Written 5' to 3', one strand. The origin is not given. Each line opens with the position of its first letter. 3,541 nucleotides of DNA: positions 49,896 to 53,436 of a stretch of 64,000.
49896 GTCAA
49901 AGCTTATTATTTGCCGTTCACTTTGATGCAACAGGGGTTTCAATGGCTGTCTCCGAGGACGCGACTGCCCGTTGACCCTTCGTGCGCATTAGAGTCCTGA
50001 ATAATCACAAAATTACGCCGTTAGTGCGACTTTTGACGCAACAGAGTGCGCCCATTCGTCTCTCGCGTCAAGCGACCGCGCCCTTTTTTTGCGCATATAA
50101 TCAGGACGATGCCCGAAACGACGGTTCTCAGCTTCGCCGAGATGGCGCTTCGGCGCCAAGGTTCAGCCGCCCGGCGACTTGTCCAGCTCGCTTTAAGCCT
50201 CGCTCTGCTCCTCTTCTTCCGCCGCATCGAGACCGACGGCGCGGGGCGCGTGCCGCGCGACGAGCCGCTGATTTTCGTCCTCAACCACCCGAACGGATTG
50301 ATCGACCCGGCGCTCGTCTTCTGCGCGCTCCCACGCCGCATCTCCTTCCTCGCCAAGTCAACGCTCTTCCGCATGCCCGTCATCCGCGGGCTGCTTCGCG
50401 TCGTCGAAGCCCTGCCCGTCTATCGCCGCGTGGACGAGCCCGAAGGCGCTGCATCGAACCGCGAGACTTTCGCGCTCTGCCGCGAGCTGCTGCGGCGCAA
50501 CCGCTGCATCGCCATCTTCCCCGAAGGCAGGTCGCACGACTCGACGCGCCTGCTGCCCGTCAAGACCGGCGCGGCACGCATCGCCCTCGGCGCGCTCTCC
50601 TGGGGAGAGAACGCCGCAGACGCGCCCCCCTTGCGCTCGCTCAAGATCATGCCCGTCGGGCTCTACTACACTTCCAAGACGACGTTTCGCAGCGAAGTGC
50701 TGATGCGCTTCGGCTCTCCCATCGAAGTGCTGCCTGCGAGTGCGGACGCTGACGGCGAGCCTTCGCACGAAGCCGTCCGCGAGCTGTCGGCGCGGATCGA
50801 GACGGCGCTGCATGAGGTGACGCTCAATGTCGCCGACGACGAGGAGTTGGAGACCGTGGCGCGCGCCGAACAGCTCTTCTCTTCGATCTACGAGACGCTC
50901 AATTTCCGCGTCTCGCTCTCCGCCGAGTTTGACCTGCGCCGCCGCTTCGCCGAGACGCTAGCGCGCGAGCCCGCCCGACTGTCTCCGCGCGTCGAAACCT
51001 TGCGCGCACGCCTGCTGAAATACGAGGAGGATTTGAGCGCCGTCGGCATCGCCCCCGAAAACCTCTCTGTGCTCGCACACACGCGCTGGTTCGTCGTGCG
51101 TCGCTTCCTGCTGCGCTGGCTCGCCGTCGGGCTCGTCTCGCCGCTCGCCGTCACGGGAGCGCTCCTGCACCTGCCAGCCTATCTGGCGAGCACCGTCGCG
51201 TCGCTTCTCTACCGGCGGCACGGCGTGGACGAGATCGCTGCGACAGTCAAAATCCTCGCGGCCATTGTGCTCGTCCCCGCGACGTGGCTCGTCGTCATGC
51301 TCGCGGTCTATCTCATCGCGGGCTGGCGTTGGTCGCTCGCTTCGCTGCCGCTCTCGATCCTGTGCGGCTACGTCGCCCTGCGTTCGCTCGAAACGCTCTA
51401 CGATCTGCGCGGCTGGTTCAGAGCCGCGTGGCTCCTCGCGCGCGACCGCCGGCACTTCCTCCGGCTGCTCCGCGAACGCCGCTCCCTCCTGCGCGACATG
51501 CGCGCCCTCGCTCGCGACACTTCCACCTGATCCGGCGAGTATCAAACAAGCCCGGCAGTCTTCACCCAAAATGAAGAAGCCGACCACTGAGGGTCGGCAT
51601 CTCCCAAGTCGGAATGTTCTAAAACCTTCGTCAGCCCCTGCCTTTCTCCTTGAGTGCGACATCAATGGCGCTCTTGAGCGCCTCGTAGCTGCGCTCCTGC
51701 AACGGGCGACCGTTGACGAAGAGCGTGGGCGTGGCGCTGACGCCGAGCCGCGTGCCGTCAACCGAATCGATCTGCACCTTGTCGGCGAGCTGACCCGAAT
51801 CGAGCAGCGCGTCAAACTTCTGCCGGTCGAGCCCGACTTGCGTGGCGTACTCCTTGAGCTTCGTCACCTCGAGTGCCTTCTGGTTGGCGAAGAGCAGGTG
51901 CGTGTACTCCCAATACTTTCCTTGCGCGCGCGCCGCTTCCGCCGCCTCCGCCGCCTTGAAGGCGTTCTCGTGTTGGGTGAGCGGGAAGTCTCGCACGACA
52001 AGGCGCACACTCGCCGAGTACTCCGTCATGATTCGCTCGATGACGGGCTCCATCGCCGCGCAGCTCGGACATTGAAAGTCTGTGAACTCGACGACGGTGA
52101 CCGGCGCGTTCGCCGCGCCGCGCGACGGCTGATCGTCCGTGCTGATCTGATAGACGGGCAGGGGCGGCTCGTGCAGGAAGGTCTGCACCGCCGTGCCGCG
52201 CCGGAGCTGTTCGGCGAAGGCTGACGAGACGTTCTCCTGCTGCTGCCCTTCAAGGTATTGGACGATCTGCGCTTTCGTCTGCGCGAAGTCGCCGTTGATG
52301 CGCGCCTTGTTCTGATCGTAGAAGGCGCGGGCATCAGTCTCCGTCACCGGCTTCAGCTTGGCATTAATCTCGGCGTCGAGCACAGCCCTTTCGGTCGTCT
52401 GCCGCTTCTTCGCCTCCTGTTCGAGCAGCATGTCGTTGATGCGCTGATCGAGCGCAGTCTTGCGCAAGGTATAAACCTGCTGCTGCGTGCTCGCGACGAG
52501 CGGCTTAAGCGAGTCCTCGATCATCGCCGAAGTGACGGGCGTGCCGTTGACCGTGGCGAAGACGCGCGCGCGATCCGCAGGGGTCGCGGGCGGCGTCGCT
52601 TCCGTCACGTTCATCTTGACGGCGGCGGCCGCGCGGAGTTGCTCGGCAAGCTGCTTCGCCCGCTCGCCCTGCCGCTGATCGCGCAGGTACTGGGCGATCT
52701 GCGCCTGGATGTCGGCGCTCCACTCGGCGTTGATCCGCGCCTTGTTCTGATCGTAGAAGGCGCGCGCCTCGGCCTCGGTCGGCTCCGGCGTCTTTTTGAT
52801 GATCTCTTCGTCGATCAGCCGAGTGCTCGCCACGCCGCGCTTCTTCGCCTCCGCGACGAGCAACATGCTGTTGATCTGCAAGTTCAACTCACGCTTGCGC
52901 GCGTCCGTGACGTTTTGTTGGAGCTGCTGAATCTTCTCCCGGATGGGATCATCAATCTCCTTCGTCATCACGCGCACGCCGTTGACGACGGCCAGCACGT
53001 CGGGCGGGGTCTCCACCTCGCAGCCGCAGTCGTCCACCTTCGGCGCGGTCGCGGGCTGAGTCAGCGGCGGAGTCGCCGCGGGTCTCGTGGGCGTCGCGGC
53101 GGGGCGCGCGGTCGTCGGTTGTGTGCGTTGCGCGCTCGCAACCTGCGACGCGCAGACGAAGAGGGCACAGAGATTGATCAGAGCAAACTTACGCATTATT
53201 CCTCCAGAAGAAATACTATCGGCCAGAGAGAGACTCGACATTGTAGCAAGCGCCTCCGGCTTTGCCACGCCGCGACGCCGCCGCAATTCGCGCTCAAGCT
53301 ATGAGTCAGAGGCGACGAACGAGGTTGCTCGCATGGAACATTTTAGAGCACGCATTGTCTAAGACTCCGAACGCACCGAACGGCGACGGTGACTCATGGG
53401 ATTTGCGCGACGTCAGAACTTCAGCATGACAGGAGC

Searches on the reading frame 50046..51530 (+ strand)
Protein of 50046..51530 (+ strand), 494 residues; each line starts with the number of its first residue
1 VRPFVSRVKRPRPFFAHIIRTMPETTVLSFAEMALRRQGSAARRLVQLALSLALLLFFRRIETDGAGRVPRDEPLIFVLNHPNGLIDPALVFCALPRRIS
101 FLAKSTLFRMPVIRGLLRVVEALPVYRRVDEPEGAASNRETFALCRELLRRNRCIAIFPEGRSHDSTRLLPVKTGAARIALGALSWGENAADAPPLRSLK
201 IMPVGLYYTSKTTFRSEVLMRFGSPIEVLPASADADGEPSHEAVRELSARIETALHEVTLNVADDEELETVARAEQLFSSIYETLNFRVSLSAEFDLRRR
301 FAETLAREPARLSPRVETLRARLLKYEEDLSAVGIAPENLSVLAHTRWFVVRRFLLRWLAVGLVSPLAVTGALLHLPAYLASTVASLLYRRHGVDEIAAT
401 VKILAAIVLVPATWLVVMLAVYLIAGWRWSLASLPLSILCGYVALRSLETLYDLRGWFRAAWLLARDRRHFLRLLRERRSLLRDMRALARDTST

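Call 54: search_protein_families(library=pfam, proteins=[window:50046-51530:+], max_evalue=0.00001)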
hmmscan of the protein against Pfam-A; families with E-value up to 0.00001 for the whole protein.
window:50046-51530:+ (494 aa): 1 family
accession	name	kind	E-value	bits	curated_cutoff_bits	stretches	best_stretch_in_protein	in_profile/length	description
PF01553.26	Acyltransferase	-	5.5e-21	75.2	23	1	61-204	2-129/132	Acyltransferase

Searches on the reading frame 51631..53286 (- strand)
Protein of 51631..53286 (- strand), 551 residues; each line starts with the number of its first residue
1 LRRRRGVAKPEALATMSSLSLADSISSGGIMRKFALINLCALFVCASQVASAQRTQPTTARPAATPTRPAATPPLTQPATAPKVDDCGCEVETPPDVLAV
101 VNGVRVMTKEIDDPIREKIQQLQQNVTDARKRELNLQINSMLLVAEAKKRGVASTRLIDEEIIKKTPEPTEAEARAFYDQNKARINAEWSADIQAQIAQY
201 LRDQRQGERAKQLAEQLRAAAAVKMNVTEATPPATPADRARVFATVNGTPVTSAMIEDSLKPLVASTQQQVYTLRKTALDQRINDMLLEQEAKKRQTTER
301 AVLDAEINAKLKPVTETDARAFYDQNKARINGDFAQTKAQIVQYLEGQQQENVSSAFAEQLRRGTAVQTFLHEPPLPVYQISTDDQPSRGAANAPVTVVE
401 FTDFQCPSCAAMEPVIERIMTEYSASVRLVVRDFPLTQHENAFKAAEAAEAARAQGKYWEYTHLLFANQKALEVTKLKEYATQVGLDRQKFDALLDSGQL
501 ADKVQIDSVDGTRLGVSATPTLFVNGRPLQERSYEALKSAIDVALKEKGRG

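Call 54: search_protein_families(library=pfam, proteins=[window:51631-53286:-], max_evalue=0.00001)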
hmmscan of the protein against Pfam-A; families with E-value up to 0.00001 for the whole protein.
window:51631-53286:- (551 aa): 3 families
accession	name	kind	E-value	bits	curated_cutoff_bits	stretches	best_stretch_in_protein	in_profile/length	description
PF13462.12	Thioredoxin_4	-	2.4e-31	109.6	23.2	1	383-542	2-164/165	Thioredoxin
PF01323.26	DSBA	-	1.4e-15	58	25.6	1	397-540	1-189/191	DSBA-like thioredoxin domain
PF13743.12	Thioredoxin_5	-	5e-06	26.8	27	0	442-524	80-163/186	Thioredoxin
